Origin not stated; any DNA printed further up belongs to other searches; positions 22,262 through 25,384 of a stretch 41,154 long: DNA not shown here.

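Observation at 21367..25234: Self-contained thioamidation-type cassette: TfuA-YcaO fusion + GG sulfur carrier + E1 enzyme, no precursor gene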

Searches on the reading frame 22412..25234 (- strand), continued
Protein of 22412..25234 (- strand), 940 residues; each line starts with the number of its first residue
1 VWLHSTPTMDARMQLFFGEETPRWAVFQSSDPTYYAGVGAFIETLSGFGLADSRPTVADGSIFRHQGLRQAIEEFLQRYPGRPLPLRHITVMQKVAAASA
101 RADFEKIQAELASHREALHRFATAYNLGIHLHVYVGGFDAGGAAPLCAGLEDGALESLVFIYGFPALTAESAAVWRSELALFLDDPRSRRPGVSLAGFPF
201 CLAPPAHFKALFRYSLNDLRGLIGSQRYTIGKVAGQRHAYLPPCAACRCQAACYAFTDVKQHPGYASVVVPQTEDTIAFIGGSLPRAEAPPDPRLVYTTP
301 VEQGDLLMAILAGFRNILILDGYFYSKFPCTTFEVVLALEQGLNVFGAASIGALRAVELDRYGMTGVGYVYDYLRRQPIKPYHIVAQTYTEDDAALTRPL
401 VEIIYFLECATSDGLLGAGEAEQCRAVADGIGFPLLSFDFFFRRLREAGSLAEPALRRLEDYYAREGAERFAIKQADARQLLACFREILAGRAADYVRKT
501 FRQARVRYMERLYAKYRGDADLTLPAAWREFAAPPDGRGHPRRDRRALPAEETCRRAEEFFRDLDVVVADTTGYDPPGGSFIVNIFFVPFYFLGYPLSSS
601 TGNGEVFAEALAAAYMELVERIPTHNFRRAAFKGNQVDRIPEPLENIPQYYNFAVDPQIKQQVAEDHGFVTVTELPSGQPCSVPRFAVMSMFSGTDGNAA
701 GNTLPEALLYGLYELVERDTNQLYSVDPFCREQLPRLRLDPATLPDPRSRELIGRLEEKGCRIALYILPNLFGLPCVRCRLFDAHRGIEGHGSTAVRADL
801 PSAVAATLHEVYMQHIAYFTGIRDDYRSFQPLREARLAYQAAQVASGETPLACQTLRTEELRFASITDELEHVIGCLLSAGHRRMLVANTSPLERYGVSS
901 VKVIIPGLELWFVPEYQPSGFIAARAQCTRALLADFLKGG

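Call 62: find_homologous_proteins(query=L001:14076-15365:+, max_evalue=1e-10)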
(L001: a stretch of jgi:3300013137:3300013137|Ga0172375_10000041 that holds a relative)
Query L001:14076-15365:+ (430 aa): 327 proteins with E <= 1e-10 among 4677 candidates; the best 120 are listed.
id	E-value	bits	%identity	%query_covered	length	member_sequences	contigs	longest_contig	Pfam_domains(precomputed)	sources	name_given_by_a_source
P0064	4.0e-295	996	100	100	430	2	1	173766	PF02624.22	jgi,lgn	-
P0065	1.5e-166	573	60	93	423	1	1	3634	PF02624.22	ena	-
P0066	4.5e-159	548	58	94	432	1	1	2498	PF02624.22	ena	-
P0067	3.0e-158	545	57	94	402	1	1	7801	PF02624.22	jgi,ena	-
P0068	3.7e-158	545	57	96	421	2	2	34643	PF02624.22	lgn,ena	-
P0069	5.8e-158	544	57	96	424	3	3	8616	PF02624.22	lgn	-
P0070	3.2e-157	542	57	96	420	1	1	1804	PF02624.22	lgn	-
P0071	8.4e-157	540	57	94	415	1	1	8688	PF02624.22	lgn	-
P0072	1.6e-156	540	58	91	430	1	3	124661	PF02624.22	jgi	jgi:ribosomal protein S12 methylthiotransferase accessory factor YcaO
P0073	2.1e-156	539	58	94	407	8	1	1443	PF02624.22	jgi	jgi:YcaO-like protein with predicted kinase domain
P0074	1.3e-155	537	56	94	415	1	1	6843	PF02624.22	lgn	-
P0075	1.7e-155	536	57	94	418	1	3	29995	PF02624.22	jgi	-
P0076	2.5e-155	536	59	91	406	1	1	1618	PF02624.22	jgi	-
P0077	3.2e-155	535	56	94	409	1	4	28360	PF02624.22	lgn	-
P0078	5.1e-154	531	55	94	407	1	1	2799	PF02624.22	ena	-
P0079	6.9e-154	531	58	94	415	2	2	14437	PF02624.22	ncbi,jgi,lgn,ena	jgi:YcaO-like protein with predicted kinase domain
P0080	7.1e-154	531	55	94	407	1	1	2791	PF02624.22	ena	-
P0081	2.1e-153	529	56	94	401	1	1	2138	PF02624.22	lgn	-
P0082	2.2e-153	529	56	96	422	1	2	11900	PF02624.22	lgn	-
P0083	4.5e-153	528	55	94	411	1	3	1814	PF02624.22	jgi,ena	-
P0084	4.7e-152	525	55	94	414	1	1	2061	PF02624.22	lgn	-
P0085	1.9e-151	523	56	94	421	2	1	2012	PF02624.22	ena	-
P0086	2.0e-151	523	57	94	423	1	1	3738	PF02624.22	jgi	jgi:YcaO-like protein with predicted kinase domain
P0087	4.0e-151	522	56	94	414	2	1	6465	PF02624.22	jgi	-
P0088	4.8e-151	522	53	97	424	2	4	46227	PF02624.22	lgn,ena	-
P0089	4.8e-151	522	55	94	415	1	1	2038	PF02624.22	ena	-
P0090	5.6e-151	521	57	94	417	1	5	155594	PF02624.22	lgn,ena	-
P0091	4.3e-150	518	54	97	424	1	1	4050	PF02624.22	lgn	-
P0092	6.2e-150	518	54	97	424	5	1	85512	PF02624.22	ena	-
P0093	8.7e-150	517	55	94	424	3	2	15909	PF02624.22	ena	-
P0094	3.3e-149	515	56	92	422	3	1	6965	PF02624.22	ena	-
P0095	5.4e-149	515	57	93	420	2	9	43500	PF02624.22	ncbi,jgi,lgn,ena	-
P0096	9.0e-149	514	52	94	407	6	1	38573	PF02624.22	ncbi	-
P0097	1.0e-148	514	57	94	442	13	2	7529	PF02624.22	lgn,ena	-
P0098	1.2e-148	514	53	97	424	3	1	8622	PF02624.22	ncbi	-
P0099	1.6e-148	513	54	94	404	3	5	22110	PF02624.22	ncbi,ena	-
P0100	3.4e-148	512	55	97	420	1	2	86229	PF02624.22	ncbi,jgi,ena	-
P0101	3.6e-148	512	55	94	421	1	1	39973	PF02624.22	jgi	-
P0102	5.0e-148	512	57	94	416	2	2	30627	PF02624.22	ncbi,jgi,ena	-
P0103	6.7e-148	511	54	94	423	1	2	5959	PF02624.22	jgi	jgi:YcaO-like protein with predicted kinase domain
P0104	9.7e-148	511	56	94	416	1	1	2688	PF02624.22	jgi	-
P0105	1.3e-147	510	55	94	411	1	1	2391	PF02624.22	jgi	jgi:ribosomal protein S12 methylthiotransferase accessory factor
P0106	3.0e-147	509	54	94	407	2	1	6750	PF02624.22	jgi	-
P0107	4.0e-147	509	53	97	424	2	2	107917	PF02624.22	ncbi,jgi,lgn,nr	ncbi:MAG: YcaO-like family protein [Kiritimatiellia bacterium]|jgi:ribosomal protein S12 methylthiot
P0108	4.7e-147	508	54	94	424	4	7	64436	PF02624.22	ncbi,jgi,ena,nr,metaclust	ncbi:MAG: hypothetical protein A2283_19890 [Lentisphaerae bacterium RIFOXYA12_FULL_48_11]|nr:MAG: hy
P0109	4.8e-147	508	54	94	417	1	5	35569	PF02624.22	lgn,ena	-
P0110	1.2e-146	507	53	94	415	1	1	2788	PF02624.22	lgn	-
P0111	2.2e-146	506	54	94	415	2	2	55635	PF02624.22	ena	-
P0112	9.6e-146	504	55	90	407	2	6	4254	PF02624.22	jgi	-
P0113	9.8e-146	504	54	94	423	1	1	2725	PF02624.22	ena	-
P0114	1.3e-145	504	55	94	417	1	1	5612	PF02624.22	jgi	jgi:ribosomal protein S12 methylthiotransferase accessory factor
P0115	7.3e-145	501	58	93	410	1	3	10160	PF02624.22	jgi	-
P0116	9.0e-145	501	53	94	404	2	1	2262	PF02624.22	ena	-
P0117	1.7e-144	500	54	92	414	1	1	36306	PF02624.22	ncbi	ncbi:YcaO-like family protein [Verrucomicrobiota bacterium]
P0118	2.8e-144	499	56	92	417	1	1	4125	PF02624.22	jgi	-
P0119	9.1e-144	498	53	94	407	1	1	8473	PF02624.22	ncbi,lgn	-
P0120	1.6e-143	497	55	93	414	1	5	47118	PF02624.22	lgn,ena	-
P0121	2.6e-143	496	52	98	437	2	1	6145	PF02624.22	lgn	-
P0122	2.8e-143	496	54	91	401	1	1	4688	PF02624.22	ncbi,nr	ncbi:MAG: YcaO-like family protein, partial [Lentisphaerae bacterium]|nr:YcaO-like family protein [L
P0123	1.1e-142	494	52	97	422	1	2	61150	PF02624.22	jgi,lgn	jgi:ribosomal protein S12 methylthiotransferase accessory factor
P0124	1.1e-142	494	52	96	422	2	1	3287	PF02624.22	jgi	jgi:YcaO-like protein with predicted kinase domain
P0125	2.0e-142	493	53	94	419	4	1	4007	PF02624.22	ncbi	ncbi:MAG: YcaO-like family protein [Chthoniobacteraceae bacterium]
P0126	2.1e-142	493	56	94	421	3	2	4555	PF02624.22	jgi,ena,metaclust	metaclust:\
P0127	4.3e-142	492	55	93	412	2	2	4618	PF02624.22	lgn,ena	-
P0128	2.1e-141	490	53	94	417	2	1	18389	PF02624.22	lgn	-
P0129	2.7e-141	489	54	94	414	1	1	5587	PF02624.22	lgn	-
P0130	6.3e-141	488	51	94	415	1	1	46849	PF02624.22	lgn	-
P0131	7.5e-141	488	52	96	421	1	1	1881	PF02624.22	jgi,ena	-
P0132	1.1e-140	487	54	94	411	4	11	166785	PF02624.22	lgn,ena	-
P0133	3.0e-140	486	53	94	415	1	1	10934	PF02624.22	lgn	-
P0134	3.5e-140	486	51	94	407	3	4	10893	PF02624.22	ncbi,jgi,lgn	jgi:ribosomal protein S12 methylthiotransferase accessory factor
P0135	5.2e-140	485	52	94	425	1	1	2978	PF02624.22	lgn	-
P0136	5.6e-140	485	54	94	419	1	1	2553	PF02624.22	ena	-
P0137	7.1e-140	485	53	94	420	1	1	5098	PF02624.22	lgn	-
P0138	1.9e-139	483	54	95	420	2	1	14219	PF02624.22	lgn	-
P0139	3.0e-139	483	53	94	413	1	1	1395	PF02624.22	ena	-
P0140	5.8e-139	482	53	94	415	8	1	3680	PF02624.22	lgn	-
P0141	7.2e-139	481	53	94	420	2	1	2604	PF02624.22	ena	-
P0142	9.4e-139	481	54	94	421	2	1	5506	PF02624.22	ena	-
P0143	4.8e-138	479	51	95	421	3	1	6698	PF02624.22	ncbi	ncbi:MAG: YcaO-like family protein [Chthoniobacteraceae bacterium]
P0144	4.8e-138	479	54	94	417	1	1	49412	PF02624.22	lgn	-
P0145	6.5e-138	478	52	93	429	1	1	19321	PF02624.22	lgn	-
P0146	8.1e-138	478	51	94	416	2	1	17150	PF02624.22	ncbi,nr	ncbi:MAG: YcaO-like family protein [Verrucomicrobia bacterium]|nr:YcaO-like family protein [Verrucom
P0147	1.1e-137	478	54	93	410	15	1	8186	PF02624.22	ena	-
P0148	1.2e-137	477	53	94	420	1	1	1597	PF02624.22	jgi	-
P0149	1.4e-137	477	52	96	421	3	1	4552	PF02624.22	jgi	-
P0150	1.7e-137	477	51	97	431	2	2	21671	PF02624.22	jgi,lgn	jgi:YcaO-like protein with predicted kinase domain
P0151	3.5e-137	476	53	94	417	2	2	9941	PF02624.22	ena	-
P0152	3.7e-137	476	52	94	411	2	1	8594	PF02624.22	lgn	-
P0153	3.7e-137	476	53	94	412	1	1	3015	PF02624.22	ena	-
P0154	4.1e-137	476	52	94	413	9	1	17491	PF02624.22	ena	-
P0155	6.8e-137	475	51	94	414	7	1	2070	PF02624.22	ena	-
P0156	7.9e-137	475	54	94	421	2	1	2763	PF02624.22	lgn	-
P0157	9.3e-137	474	52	93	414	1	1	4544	PF02624.22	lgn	-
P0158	1.0e-136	474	49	94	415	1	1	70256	PF02624.22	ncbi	-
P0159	2.6e-136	473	52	94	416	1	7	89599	PF02624.22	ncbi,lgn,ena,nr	ncbi:MAG: YcaO-like family protein [Kiritimatiellae bacterium]|nr:YcaO-like family protein [Kiritima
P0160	3.6e-136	472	52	94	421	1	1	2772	PF02624.22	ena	-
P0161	7.5e-136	471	53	92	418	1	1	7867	PF02624.22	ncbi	-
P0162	8.1e-136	471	51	93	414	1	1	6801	PF02624.22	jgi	jgi:YcaO-like protein with predicted kinase domain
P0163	8.2e-136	471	52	94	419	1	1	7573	PF02624.22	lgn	-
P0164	9.0e-136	471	51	94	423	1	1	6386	PF02624.22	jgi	-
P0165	9.0e-136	471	52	94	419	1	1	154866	PF02624.22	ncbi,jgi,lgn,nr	ncbi:MAG: ribosomal protein methylthiotransferase accessory factor [Chthoniobacter sp.]|jgi:ribosoma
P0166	1.3e-135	471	53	94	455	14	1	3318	PF02624.22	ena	-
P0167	1.8e-135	470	49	96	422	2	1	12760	PF02624.22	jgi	-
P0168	2.0e-135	470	51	94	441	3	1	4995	PF02624.22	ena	-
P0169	4.0e-135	469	52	94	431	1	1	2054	PF02624.22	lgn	-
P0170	6.1e-135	468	51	97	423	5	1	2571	PF02624.22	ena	-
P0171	1.0e-134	468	51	94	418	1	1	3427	PF02624.22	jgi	jgi:ribosomal protein S12 methylthiotransferase accessory factor YcaO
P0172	1.4e-134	467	51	94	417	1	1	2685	PF02624.22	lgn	-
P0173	1.6e-134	467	52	94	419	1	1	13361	PF02624.22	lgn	-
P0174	2.1e-134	467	50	94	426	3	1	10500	PF02624.22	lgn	-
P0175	2.3e-134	467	50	94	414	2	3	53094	PF02624.22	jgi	jgi:ribosomal protein S12 methylthiotransferase accessory factor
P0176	2.3e-134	467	52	94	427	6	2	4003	PF02624.22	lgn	-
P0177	2.8e-134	466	53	92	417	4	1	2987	PF02624.22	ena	-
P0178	3.2e-134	466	51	94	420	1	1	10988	PF02624.22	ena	-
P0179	3.8e-134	466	52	94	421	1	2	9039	PF02624.22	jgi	jgi:ribosomal protein S12 methylthiotransferase accessory factor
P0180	4.6e-134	466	51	95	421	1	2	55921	PF02624.22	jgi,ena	-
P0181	4.9e-134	465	52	92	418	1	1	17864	PF02624.22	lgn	-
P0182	5.3e-134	465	50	95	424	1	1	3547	PF02624.22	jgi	jgi:ribosomal protein S12 methylthiotransferase accessory factor YcaO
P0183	9.0e-134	465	49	98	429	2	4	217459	PF02624.22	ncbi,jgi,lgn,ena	ncbi:MAG: YcaO-like family protein [bacterium]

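Call 63: find_encoding_contigs(protein=P0165, flank=10000, max_places=1)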
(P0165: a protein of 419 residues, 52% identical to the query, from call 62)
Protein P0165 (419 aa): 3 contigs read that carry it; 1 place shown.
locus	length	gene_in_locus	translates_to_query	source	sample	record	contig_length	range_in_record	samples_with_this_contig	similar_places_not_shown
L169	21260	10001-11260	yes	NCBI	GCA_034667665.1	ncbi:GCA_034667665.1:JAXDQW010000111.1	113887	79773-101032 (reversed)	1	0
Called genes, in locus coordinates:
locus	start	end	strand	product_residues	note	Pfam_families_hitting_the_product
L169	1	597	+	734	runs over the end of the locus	PF07090:GATase1_like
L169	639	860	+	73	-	-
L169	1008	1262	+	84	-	-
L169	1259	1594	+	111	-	PF05016:ParE_toxin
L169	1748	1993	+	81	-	-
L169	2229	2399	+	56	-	-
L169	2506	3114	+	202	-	-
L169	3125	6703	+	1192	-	-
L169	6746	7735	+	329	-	PF00881:Nitroreductase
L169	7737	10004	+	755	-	PF14691:Fer4_20, PF07992:Pyr_redox_2, PF12831:FAD_oxidored (weak), PF13450:NAD_binding_8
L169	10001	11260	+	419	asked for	PF02624:YcaO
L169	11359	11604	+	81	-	-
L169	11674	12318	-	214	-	-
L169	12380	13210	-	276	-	PF01471:PG_binding_1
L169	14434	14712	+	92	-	-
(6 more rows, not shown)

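Call 64: find_encoding_contigs(protein=P0183, flank=10000, max_places=1)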
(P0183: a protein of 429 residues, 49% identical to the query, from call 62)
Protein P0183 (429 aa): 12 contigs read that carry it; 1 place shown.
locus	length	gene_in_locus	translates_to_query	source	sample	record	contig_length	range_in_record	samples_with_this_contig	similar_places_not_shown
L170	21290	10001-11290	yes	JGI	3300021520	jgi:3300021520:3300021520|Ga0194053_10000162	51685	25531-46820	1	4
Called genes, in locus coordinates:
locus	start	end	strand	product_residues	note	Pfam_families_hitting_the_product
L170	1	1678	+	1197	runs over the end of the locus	-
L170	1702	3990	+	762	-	-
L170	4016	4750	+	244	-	-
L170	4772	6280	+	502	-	PF16697:Yop-YscD_cpl, PF00498:FHA, PF20030:bpMoxR, PF07726:AAA_3, PF07728:AAA_5, PF17863:AAA_lid_2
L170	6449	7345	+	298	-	PF00881:Nitroreductase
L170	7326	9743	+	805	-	PF00724:Oxidored_FMN, PF00070:Pyr_redox (faint), PF14691:Fer4_20, PF01266:DAO (weak), PF07992:Pyr_redox_2, PF12831:FAD_oxidored (weak), PF13450:NAD_binding_8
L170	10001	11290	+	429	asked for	PF02624:YcaO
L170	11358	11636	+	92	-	-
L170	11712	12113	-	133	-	PF01641:SelR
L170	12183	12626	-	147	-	PF02082:Rrf2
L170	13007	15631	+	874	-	PF01326:PPDK_N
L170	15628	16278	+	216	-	PF03006:HlyIII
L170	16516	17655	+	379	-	PF01053:Cys_Met_Meta_PP, PF00155:Aminotran_1_2 (weak)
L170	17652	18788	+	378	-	PF01053:Cys_Met_Meta_PP, PF00155:Aminotran_1_2 (faint), PF01041:DegT_DnrJ_EryC1 (faint)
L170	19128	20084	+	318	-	PF00291:PALP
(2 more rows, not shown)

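Call 65: find_encoding_contigs(protein=P0108, flank=10000, max_places=1)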
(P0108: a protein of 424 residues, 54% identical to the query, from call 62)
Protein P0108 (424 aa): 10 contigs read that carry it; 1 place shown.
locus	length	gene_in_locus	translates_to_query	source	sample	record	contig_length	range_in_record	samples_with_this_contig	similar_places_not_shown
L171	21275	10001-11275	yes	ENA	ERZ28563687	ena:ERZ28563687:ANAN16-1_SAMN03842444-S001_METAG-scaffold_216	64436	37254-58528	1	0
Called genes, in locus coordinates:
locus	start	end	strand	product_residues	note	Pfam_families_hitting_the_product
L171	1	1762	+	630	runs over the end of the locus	PF04055:Radical_SAM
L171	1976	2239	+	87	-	-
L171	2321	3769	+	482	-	PF13432:TPR_16 (weak), PF13424:TPR_12, PF00515:TPR_1, PF07719:TPR_2 (weak), PF13414:TPR_11 (weak), PF00515:TPR_1 (weak), PF07719:TPR_2 (weak), PF13424:TPR_12, +14 more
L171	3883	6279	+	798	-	-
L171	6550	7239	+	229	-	PF00881:Nitroreductase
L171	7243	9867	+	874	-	PF00724:Oxidored_FMN, PF14691:Fer4_20, PF00890:FAD_binding_2 (weak), PF01266:DAO (weak), PF07992:Pyr_redox_2, PF13450:NAD_binding_8 (weak)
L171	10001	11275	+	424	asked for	PF02624:YcaO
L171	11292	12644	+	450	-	PF13709:DUF4159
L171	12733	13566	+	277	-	-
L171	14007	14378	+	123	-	PF18480:DUF5615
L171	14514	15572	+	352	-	PF13036:LpoB (weak), PF03783:CsgG (faint)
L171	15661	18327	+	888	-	-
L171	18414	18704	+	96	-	PF01909:NTP_transf_2, PF18765:Polbeta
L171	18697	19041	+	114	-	PF01934:HepT-like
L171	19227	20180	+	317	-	PF01882:DUF58, PF13519:VWA_2 (weak)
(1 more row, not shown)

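Call 88: search_solved_structures(query=L001:14076-15365:+, max_evalue=0.01)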
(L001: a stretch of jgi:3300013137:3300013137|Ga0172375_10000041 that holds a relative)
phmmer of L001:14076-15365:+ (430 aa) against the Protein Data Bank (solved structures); distinct sequences matched with E-value up to 0.01: 6.
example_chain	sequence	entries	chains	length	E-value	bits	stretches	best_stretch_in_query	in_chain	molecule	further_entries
6pe3_A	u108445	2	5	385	5.6e-10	41.8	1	16-295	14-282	Uncharacterized protein MJ1094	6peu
4bs9_A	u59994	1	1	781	9.4e-10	41.1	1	148-377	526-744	TRUD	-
4v1t_A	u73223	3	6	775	1e-08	37.7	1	147-377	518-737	LYND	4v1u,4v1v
4q84_A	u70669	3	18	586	5.8e-07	31.9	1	145-382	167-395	Ribosomal protein S12 methylthiotransferase accessory factor YcaO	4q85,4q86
7u58_A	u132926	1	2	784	9.3e-07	31.2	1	149-376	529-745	MusD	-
6ci7_A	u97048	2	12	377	0.0074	18.4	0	127-209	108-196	YcaO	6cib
